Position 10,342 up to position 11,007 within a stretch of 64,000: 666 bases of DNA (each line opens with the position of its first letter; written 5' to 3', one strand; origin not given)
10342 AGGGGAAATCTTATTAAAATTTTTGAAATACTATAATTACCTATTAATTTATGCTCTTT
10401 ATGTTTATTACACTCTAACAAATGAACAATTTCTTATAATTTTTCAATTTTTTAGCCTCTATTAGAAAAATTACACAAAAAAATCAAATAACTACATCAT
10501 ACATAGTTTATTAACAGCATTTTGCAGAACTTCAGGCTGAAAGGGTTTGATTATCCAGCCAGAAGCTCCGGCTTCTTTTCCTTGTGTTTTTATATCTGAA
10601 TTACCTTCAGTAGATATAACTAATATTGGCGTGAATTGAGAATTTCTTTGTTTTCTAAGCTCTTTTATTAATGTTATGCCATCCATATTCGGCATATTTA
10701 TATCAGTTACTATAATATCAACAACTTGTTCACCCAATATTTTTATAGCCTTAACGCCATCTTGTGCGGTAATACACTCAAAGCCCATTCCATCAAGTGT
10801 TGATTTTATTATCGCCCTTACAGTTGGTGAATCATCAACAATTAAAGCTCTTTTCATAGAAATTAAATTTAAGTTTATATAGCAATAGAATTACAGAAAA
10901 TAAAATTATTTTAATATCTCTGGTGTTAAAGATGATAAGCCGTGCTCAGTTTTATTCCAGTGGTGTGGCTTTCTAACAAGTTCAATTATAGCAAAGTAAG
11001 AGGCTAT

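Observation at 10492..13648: Compact three-gene cluster: OM barrel, MshEN-domain processive GT2 synthase and CheY receiver (candidate c-di-GMP-gated exopolysaccharide secretion module)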

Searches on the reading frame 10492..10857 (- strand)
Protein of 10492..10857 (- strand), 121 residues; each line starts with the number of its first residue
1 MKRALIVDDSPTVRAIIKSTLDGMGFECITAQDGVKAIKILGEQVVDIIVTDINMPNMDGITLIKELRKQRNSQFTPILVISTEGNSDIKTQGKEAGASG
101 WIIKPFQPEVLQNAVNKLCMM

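Call 3: search_protein_families(library=pfam, proteins=[window:10492-10857:-], max_evalue=0.01)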
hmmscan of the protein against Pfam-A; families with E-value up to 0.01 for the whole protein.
window:10492-10857:- (121 aa): 2 families
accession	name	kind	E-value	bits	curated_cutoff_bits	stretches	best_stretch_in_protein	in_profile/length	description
PF00072.30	Response_reg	-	8.4e-30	103.6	30.2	1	5-116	2-111/111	Response regulator receiver domain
PF23198.2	PDE8A_N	-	0.00082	19.7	29.6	1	22-84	31-94/147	PDE8A-like, N-terminal domain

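Call 4: search_protein_families(library=ncbifam, proteins=[window:10492-10857:-], max_evalue=0.01)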
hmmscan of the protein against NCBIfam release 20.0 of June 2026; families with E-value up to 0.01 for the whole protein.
window:10492-10857:- (121 aa): 103 families (the best 25 are shown)
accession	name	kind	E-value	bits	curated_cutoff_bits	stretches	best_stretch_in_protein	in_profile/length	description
NF008099.0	PRK10841.1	equivalog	4.5e-24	84.3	920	1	5-116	828-937/949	two-component system sensor histidine kinase RcsC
NF007901.0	PRK10610.1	equivalog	1.1e-22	80.5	189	1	3-118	7-123/129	chemotaxis response regulator CheY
NF045944.1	ResRegRpaBCyano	equivalog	1.1e-21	77.3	330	1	5-117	1-110/229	response regulator transcription factor RpaB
NF007135.0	PRK09581.1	equivalog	6.1e-21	74.8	474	1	3-118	4-119/457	PleD family two-component system response regulator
TIGR02154.1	PhoB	equivalog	7.6e-21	74.4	296.2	1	2-115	3-116/226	phosphate regulon transcriptional regulator PhoB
NF041733.1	resp_reg_CseB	equivalog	4.5e-20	72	350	1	4-115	3-111/228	two-component system response regulator CseB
NF007969.0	PRK10693.1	equivalog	1.1e-18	67.3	329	1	2-106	8-110/337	two-component system response regulator RssB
NF008469.0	PRK11361.1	equivalog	1.3e-18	66.9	714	1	2-116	5-117/461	acetoacetate metabolism transcriptional regulator AtoC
NF033120.0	vanR_FM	exception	1.6e-18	67.2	460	1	4-116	6-115/231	vancomycin resistance response regulator transcription factor, VanR-F/VanR-M family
NF007420.1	PRK09959.1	equivalog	4.2e-18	64.3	1995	1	5-118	962-1073/1197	acid-sensing system histidine kinase EvgS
NF007005.1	PRK09468.1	equivalog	6.1e-18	65.1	331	1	2-115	4-115/237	osmolarity response regulator transcription factor OmpR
NF045505.1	RR_RssB_Pseudo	equivalog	1.3e-17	64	700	1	4-108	8-110/394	two-component system response regulator RssB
NF001965.0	PRK00742.1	subfamily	1.7e-17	63.7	293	1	3-108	5-111/357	chemotaxis-specific protein-glutamate methyltransferase CheB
TIGR02875.1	spore_0_A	equivalog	2.1e-17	63.3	200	1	4-119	5-122/262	sporulation transcription factor Spo0A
NF040689.1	MtrAB_MtrA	equivalog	3.6e-17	62.5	300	1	5-112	2-106/219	MtrAB system response regulator MtrA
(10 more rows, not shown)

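Call 42: list_cluster_members(proteins=[P0001, P0121, window:10492-10857:-])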
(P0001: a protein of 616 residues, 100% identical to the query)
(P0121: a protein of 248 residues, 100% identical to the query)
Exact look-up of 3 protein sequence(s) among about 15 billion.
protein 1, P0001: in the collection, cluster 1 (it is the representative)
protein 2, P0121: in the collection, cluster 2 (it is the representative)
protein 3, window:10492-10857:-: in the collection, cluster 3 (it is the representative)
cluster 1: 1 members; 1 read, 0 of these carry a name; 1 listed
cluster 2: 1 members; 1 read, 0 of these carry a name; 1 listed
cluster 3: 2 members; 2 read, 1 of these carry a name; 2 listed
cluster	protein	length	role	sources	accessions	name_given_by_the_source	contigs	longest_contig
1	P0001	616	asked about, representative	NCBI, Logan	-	-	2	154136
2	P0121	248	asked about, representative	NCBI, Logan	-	-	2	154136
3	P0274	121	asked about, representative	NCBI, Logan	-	-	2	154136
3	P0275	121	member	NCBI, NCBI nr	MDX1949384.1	MAG: response regulator [Rickettsiales bacterium] | response regulator [Rickettsiales bacterium]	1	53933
